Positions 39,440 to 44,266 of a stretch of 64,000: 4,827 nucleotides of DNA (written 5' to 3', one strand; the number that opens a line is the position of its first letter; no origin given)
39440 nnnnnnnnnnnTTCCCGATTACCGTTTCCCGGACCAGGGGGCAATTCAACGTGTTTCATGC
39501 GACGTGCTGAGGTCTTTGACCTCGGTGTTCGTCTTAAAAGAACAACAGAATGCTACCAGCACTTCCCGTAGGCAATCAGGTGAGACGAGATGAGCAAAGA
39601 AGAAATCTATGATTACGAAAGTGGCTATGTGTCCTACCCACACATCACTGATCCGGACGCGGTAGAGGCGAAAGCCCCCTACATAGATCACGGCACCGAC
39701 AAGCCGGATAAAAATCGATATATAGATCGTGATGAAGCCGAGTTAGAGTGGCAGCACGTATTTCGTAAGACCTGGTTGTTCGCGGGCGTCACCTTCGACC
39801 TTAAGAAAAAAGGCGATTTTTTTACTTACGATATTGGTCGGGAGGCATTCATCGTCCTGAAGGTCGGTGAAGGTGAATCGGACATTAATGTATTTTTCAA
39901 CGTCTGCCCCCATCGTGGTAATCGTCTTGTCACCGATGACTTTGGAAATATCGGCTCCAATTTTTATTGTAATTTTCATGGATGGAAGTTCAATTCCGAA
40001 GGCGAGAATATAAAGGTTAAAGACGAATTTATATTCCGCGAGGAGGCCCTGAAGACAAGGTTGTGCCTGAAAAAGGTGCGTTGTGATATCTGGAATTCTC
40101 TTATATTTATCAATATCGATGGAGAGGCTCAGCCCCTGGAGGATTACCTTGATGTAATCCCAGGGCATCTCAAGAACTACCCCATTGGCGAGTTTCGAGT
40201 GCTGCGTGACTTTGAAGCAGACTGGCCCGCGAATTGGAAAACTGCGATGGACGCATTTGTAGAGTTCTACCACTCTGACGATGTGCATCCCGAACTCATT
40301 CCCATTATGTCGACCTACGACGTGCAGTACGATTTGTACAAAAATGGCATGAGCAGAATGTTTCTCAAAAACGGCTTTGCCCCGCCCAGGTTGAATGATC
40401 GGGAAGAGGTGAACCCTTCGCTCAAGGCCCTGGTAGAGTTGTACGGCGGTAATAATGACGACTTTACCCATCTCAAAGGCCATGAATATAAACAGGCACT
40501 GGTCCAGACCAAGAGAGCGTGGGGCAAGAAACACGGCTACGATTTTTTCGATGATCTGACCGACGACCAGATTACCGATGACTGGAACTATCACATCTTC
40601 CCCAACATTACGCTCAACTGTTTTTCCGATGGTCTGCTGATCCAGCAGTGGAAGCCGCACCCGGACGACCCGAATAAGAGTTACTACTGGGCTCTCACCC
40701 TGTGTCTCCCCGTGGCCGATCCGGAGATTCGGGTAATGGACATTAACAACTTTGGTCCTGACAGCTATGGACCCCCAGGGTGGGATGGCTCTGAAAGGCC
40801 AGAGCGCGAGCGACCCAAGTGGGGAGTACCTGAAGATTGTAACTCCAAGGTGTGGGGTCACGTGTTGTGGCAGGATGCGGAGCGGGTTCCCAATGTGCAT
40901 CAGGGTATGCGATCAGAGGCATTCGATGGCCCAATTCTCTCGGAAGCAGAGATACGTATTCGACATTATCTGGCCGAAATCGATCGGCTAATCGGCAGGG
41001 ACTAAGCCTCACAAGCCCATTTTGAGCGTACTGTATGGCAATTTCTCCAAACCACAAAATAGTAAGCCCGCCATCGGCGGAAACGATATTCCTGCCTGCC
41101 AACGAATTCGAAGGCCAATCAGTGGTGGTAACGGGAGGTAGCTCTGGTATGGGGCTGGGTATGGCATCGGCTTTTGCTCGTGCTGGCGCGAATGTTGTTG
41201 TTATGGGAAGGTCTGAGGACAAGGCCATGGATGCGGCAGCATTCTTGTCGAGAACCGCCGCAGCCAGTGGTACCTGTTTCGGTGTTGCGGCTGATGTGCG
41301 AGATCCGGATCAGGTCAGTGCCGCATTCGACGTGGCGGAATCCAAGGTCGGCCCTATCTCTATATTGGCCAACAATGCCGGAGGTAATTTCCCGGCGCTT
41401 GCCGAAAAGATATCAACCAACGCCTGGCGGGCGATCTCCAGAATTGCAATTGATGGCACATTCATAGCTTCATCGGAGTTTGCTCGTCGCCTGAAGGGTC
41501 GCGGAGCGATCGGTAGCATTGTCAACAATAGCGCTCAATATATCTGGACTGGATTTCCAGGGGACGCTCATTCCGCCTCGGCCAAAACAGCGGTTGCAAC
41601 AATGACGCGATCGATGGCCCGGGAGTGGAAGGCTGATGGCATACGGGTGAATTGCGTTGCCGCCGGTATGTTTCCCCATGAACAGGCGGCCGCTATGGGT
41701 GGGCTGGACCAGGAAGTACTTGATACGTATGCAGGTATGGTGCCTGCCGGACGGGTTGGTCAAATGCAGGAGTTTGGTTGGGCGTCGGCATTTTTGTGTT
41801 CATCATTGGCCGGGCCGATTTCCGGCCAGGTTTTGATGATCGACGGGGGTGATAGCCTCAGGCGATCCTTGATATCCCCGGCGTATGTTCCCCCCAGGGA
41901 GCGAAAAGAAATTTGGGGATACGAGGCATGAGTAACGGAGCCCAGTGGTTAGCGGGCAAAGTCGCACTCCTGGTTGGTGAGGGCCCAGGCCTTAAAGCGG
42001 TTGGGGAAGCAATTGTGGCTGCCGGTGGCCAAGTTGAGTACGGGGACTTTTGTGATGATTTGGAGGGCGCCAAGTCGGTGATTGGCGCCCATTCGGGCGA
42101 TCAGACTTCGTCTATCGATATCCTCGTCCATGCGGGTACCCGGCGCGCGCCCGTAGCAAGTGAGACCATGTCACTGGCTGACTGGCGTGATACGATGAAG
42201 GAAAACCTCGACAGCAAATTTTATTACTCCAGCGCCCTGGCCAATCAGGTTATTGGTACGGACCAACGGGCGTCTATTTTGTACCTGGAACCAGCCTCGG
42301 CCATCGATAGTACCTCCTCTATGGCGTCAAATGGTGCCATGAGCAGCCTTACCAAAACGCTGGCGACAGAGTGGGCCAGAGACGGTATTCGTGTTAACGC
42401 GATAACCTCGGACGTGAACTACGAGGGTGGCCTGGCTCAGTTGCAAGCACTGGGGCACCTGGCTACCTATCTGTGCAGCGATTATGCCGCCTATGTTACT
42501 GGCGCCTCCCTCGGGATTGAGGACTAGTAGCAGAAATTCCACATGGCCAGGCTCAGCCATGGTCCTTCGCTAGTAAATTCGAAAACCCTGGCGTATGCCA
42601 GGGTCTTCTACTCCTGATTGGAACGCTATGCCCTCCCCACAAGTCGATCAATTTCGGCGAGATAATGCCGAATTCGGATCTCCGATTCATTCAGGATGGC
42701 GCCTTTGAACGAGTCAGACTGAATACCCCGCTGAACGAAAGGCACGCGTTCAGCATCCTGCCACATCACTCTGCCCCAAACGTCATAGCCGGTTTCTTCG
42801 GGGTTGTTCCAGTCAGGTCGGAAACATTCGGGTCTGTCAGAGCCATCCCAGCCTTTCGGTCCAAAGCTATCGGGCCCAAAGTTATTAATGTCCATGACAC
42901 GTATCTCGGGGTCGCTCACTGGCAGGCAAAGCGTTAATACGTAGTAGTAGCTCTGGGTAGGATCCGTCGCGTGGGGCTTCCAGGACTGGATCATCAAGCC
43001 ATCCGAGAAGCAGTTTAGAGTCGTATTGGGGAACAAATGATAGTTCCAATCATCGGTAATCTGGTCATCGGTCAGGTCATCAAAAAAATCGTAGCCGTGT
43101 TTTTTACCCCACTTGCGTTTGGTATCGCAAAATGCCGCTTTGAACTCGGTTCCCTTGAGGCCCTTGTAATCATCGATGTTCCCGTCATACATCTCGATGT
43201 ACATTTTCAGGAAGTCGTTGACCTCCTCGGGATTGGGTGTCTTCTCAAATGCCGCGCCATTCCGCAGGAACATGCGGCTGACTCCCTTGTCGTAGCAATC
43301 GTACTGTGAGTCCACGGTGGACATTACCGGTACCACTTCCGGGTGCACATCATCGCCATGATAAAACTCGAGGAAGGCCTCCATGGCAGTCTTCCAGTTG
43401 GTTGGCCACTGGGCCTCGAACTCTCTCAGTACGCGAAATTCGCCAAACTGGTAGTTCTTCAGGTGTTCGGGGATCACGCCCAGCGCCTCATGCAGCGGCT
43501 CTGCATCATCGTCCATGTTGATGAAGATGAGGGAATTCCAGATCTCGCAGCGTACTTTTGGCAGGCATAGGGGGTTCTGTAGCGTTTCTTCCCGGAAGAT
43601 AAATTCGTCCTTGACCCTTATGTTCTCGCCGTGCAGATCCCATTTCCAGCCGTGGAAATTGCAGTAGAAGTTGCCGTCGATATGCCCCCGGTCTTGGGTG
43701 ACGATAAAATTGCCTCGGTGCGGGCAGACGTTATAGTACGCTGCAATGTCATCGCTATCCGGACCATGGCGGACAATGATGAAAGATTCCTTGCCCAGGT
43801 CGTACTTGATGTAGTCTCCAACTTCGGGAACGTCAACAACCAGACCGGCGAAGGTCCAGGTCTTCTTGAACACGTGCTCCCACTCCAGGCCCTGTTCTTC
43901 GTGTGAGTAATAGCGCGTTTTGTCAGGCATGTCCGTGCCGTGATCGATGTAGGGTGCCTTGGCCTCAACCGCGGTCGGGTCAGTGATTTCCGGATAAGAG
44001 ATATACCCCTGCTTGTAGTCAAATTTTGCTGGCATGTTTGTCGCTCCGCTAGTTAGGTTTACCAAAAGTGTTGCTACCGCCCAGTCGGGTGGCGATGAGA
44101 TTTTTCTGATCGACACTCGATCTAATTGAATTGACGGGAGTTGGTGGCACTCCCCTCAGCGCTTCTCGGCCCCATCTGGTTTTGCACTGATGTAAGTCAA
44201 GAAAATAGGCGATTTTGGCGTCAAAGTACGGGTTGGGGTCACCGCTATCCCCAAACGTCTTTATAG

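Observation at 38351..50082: TetR-bracketed supercluster: candidate uncharacterised pathway for a compound needing oxygenation plus carbon-skeleton rearrangement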

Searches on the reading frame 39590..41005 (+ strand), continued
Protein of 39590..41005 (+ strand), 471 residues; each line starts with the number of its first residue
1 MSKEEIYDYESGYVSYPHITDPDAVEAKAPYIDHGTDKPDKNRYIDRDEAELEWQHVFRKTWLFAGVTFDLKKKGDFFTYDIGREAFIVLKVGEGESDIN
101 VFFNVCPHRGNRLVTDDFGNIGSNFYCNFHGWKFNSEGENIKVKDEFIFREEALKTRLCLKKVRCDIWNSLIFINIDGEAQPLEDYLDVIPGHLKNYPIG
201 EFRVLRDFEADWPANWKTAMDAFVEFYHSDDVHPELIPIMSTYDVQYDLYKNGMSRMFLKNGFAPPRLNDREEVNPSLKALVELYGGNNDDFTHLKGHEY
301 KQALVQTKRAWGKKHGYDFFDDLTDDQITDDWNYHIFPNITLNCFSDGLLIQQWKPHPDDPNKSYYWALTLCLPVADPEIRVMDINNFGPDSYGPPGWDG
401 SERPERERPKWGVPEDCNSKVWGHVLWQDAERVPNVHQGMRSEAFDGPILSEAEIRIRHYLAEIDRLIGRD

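Call 82: find_encoding_contigs(protein=P0186, flank=10000, max_places=1)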
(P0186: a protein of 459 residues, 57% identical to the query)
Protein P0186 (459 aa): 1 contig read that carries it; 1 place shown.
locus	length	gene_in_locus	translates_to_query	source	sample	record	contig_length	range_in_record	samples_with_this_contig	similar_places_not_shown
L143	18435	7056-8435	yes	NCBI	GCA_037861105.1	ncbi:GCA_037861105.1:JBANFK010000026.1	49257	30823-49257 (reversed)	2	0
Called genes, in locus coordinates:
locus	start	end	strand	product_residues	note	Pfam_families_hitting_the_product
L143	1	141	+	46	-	?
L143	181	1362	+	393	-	PF02771:Acyl-CoA_dh_N, PF02770:Acyl-CoA_dh_M, PF00441:Acyl-CoA_dh_1, PF08028:Acyl-CoA_dh_2 (weak)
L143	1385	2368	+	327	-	PF00676:E1_dh, PF02775:TPP_enzyme_C (faint)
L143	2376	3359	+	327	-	PF02779:Transket_pyr, PF02780:Transketolase_C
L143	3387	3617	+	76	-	PF00364:Biotin_lipoyl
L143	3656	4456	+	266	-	PF00378:ECH_1, PF16113:ECH_2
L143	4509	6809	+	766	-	PF02771:Acyl-CoA_dh_N (weak), PF02770:Acyl-CoA_dh_M (weak), PF00441:Acyl-CoA_dh_1, PF02771:Acyl-CoA_dh_N, PF02770:Acyl-CoA_dh_M, PF00441:Acyl-CoA_dh_1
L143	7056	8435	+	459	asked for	PF00355:Rieske, PF00848:Ring_hydroxyl_A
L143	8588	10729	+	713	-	PF04879:Molybdop_Fe4S4, PF00384:Molybdopterin, PF01568:Molydop_binding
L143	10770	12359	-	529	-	PF00501:AMP-binding, PF13193:AMP-binding_C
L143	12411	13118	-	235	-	PF00440:TetR_N (weak), PF13972:TetR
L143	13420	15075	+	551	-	PF01642:MM_CoA_mutase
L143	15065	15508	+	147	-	PF02310:B12-binding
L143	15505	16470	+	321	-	PF03308:MeaB, PF13604:AAA_30 (weak), PF00009:GTP_EFTU (faint), PF02492:cobW, PF03029:ATP_bind_1 (faint)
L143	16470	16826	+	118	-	PF00355:Rieske, PF13806:Rieske_2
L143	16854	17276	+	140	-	PF10604:Polyketide_cyc2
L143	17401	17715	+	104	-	PF07045:DUF1330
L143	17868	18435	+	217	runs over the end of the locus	PF03446:NAD_binding_2 (weak), PF03807:F420_oxidored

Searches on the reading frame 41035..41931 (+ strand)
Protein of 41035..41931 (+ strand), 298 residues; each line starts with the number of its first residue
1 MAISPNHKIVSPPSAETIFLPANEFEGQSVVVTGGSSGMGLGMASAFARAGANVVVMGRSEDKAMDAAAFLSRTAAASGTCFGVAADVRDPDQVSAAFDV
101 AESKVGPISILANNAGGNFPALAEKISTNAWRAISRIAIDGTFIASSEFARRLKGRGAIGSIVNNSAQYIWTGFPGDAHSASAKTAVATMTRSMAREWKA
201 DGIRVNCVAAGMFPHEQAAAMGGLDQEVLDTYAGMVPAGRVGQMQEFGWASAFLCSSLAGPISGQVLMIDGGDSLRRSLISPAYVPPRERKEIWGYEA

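Call 3: search_protein_families(library=pfam, proteins=[window:41035-41931:+])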
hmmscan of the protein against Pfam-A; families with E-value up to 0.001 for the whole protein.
window:41035-41931:+ (298 aa): 4 families
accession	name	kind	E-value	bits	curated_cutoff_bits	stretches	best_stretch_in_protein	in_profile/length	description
PF13561.12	adh_short_C2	-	2.4e-44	152.1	27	1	37-272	6-234/236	Enoyl-(Acyl carrier protein) reductase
PF00106.31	adh_short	-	4.1e-37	128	26.6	1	29-213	2-182/195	short chain dehydrogenase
PF08659.16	KR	-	4.7e-09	36.9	22.6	1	30-149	3-123/180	KR domain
PF23441.1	SDR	-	8e-06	25.9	27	1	22-272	2-254/258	SDR-like rossmann domain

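Call 5: search_protein_families(library=ncbifam, proteins=[window:41035-41931:+], max_evalue=0.01)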
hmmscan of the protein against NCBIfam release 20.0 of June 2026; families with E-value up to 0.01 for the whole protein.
window:41035-41931:+ (298 aa): 230 families (the best 25 are shown)
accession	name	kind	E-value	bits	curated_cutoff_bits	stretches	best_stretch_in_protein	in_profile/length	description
NF005811.0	PRK07677.1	equivalog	9.3e-56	189.2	318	1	27-277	3-251/254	2,4-dienoyl-CoA reductase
NF005752.0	PRK07576.1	subfamily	1.7e-54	184.9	321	1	24-278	6-255/271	SDR family oxidoreductase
NF005559.1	PRK07231.1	subfamily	6.6e-45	153.5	215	1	25-273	2-247/249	glucose 1-dehydrogenase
NF005893.0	PRK07856.1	equivalog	9.5e-44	149.6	255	1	24-273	6-241/255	SDR family oxidoreductase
NF009466.0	PRK12826.1-2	subfamily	1.4e-41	142.6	222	1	28-274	4-245/248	3-oxoacyl-ACP reductase FabG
NF006070.0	PRK08213.1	subfamily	3.3e-41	141.5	279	1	24-274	9-257/259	gluconate 5-dehydrogenase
NF009468.0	PRK12826.1-4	equivalog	3.4e-41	141.6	318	1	23-275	3-249/256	SDR family oxidoreductase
NF004198.0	PRK05653.1-3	equivalog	4.5e-41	140.9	296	1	25-273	5-246/248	3-oxoacyl-ACP reductase FabG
NF052558.1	MBtsdlDhBudC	equivalog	1.4e-40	139.4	270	1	25-274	1-242/250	meso-2,3-butanediol dehydrogenase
TIGR01830.1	3oxo_ACP_reduc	equivalog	1.3e-39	136.3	297.75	1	30-272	1-237/239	3-oxoacyl-[acyl-carrier-protein] reductase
NF004197.0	PRK05653.1-1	equivalog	4e-38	131.4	332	1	24-272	4-245/249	3-oxoacyl-ACP reductase FabG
NF005711.0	PRK07523.1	subfamily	5.3e-38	131.1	413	1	24-272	7-250/255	SDR family oxidoreductase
NF004791.0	PRK06138.1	equivalog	2.5e-37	128.5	312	1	25-274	3-250/252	SDR family oxidoreductase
NF005309.0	PRK06841.1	subfamily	6.8e-37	127.3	286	1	24-274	12-253/255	GolD/DthD family dehydrogenase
NF004202.0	PRK05653.2-2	equivalog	2.8e-36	125.4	333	1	25-279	5-253/259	3-oxoacyl-ACP reductase FabG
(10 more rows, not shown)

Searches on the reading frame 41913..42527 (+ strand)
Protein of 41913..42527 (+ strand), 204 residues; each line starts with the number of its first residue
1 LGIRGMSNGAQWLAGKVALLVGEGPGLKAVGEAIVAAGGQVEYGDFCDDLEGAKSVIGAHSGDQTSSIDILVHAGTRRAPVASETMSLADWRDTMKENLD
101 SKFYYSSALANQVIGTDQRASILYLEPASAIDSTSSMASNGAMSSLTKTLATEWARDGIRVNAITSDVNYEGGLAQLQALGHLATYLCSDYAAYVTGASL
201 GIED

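Call 3: search_protein_families(library=pfam, proteins=[window:41913-42527:+])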
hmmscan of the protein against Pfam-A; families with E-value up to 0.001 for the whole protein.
window:41913-42527:+ (204 aa): 2 families
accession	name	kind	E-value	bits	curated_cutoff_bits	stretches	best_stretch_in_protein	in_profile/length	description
PF13561.12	adh_short_C2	-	3.6e-15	56.6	27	1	59-165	63-172/236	Enoyl-(Acyl carrier protein) reductase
PF00106.31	adh_short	-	7.8e-10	39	26.6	1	60-165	70-178/195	short chain dehydrogenase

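Call 5: search_protein_families(library=ncbifam, proteins=[window:41913-42527:+], max_evalue=0.01)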
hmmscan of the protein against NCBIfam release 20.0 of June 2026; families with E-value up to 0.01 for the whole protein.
window:41913-42527:+ (204 aa): 112 families (the best 25 are shown)
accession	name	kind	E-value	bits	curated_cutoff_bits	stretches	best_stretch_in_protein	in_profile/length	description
TIGR01832.1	kduD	equivalog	6.2e-13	48.8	338.85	1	51-165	65-182/248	2-dehydro-3-deoxy-D-gluconate 5-dehydrogenase KduD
NF005309.0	PRK06841.1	subfamily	6.4e-13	48.8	286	1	64-167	86-192/255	GolD/DthD family dehydrogenase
NF004791.0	PRK06138.1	equivalog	6.7e-13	48.5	312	1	29-165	44-182/252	SDR family oxidoreductase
NF006493.1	PRK08936.1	subfamily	7.5e-13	48.3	420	1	32-165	50-187/261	glucose-1-dehydrogenase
NF005811.0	PRK07677.1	equivalog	1.2e-12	48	318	1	61-174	74-193/254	2,4-dienoyl-CoA reductase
NF005559.1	PRK07231.1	subfamily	3e-12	46.6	215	1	63-169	76-186/249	glucose 1-dehydrogenase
NF009464.0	PRK12824.1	subfamily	8.6e-12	45.2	269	1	63-165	76-181/245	3-oxoacyl-ACP reductase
NF005390.0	PRK06935.1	equivalog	1e-11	44.7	369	1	63-165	87-192/258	2-dehydro-3-deoxy-D-gluconate 5-dehydrogenase KduD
NF047923.1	pyridox_DH_SDR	equivalog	1.2e-11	44.7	325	1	60-168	70-181/243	pyridoxal 4-dehydrogenase, SDR-type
NF006693.0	PRK09242.1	equivalog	1.5e-11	43.9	328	1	59-165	81-190/258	SDR family oxidoreductase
TIGR01830.1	3oxo_ACP_reduc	equivalog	2.6e-11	43.7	297.75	1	60-165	69-177/239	3-oxoacyl-[acyl-carrier-protein] reductase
NF009466.0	PRK12826.1-2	subfamily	2.6e-11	43.5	222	1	62-165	76-183/248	3-oxoacyl-ACP reductase FabG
NF052558.1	MBtsdlDhBudC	equivalog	5.6e-11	42.5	270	1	54-165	66-178/250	meso-2,3-butanediol dehydrogenase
NF005711.0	PRK07523.1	subfamily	8.3e-11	42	413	1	50-166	71-189/255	SDR family oxidoreductase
NF006070.0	PRK08213.1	subfamily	1.2e-10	41.4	279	1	62-165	84-195/259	gluconate 5-dehydrogenase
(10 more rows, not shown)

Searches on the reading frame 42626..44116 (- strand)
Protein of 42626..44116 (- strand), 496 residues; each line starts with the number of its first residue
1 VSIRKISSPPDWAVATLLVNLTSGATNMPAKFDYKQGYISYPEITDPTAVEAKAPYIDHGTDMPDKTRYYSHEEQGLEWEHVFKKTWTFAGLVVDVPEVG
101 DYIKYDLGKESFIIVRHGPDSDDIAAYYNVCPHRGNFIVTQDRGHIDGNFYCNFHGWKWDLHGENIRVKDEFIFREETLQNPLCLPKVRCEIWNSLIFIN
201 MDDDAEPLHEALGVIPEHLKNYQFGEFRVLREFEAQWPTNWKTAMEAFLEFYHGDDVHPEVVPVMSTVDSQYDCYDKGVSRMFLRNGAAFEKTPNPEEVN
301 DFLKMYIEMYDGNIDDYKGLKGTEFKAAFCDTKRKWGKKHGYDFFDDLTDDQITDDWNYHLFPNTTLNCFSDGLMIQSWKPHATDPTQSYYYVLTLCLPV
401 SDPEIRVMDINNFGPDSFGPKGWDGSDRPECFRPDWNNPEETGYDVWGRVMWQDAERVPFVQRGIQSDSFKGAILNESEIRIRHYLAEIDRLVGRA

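Call 3: search_protein_families(library=pfam, proteins=[window:42626-44116:-])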
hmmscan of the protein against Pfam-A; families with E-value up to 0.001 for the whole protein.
window:42626-44116:- (496 aa): 2 families
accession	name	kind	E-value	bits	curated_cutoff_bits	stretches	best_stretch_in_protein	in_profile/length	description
PF00848.25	Ring_hydroxyl_A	-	3.9e-19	69.8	24.9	1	226-493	3-206/208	Ring hydroxylating alpha subunit (catalytic domain)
PF00355.32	Rieske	-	8.1e-11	42.1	20.3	1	87-168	2-78/88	Rieske [2Fe-2S] domain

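Call 5: search_protein_families(library=ncbifam, proteins=[window:42626-44116:-], max_evalue=0.01)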
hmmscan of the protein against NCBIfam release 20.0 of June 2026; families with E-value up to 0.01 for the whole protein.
window:42626-44116:- (496 aa): 6 families
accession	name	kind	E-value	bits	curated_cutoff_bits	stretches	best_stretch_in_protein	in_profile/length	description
NF058607.1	GlBtMonoOxGbcA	equivalog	5.7e-30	104.1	670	1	69-273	38-237/420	glycine betaine monooxygenase oxygenase subunit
NF042946.1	3PPDioc_HcaE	equivalog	1.5e-18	67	830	1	75-269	27-225/450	3-phenylpropionate/cinnamic acid dioxygenase subunit alpha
TIGR03228.1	anthran_1_2_A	equivalog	8.4e-17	61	671.9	1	75-264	27-219/438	anthranilate 1,2-dioxygenase large subunit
NF041684.1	ant_diox_AndAc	equivalog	9.6e-15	54.1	750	1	70-255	29-219/418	anthranilate 1,2-dioxygenase large subunit AndAc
TIGR03229.1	benzo_1_2_benA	equivalog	2.6e-14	53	780.95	1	73-259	25-216/433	benzoate 1,2-dioxygenase large subunit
NF052579.1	BetMthstMoxSdmAMthl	equivalog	0.007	15.4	600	1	120-172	48-98/351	4beta-methylsterol monooxygenase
